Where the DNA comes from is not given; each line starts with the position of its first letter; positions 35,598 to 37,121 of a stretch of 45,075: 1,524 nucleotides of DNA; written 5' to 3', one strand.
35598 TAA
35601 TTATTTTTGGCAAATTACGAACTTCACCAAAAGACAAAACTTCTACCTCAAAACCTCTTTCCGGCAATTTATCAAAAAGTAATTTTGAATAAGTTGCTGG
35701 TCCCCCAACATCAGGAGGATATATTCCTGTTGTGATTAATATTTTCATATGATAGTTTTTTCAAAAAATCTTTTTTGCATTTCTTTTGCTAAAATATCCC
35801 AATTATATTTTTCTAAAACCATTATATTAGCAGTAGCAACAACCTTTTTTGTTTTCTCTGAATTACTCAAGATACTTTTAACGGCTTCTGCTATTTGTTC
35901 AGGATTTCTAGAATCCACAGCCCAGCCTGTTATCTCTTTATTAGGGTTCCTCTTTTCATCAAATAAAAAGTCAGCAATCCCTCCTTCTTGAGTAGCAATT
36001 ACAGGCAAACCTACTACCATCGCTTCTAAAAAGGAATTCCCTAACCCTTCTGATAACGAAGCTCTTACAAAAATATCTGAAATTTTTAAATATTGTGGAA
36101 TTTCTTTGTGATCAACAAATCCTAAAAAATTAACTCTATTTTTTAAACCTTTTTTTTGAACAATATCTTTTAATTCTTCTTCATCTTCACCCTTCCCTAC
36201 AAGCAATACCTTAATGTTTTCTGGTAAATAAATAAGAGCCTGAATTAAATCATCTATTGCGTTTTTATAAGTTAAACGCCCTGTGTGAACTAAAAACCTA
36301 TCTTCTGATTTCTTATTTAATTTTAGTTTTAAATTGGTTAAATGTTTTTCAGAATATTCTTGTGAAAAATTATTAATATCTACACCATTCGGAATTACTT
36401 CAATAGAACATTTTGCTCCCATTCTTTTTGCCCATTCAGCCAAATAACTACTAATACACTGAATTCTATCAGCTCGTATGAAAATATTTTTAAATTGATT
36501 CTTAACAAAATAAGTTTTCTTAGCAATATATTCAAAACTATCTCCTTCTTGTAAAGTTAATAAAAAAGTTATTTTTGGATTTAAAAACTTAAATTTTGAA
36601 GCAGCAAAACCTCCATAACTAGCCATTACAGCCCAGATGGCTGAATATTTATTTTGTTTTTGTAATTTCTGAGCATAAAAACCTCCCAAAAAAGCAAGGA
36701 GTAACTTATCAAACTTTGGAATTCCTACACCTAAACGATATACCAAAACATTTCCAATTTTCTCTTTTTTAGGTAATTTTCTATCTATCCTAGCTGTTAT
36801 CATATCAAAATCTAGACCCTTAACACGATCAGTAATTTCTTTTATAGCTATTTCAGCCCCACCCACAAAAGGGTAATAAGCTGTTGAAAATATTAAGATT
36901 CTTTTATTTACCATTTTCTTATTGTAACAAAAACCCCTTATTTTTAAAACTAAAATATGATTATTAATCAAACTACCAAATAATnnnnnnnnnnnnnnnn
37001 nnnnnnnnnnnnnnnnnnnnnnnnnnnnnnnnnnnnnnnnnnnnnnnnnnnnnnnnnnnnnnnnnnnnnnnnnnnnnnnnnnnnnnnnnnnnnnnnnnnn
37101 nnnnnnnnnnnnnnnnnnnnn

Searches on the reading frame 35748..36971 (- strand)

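Call 67: search_protein_families(library=pfam, proteins=[window:35748-36971:-])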
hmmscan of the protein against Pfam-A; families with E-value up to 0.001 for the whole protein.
window:35748-36971:- (408 aa): 5 families
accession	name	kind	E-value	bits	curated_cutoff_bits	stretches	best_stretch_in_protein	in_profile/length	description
PF00534.26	Glycos_transf_1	-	8.6e-39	133.3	26.4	1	217-379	8-167/172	Glycosyl transferases group 1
PF13692.12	Glyco_trans_1_4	-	7.8e-30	104.4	27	1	227-370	4-142/142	Glycosyl transferases group 1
PF13439.12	Glyco_transf_4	-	2.6e-11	44.3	28.5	1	36-200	1-169/170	Glycosyltransferase Family 4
PF20706.3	GT4-conflict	-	7.4e-11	42.1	26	1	264-397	249-384/385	Family 4 Glycosyltransferase in conflict systems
PF13524.12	Glyco_trans_1_2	-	5.8e-06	26.7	25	1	251-398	13-142/144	Glycosyl transferase-like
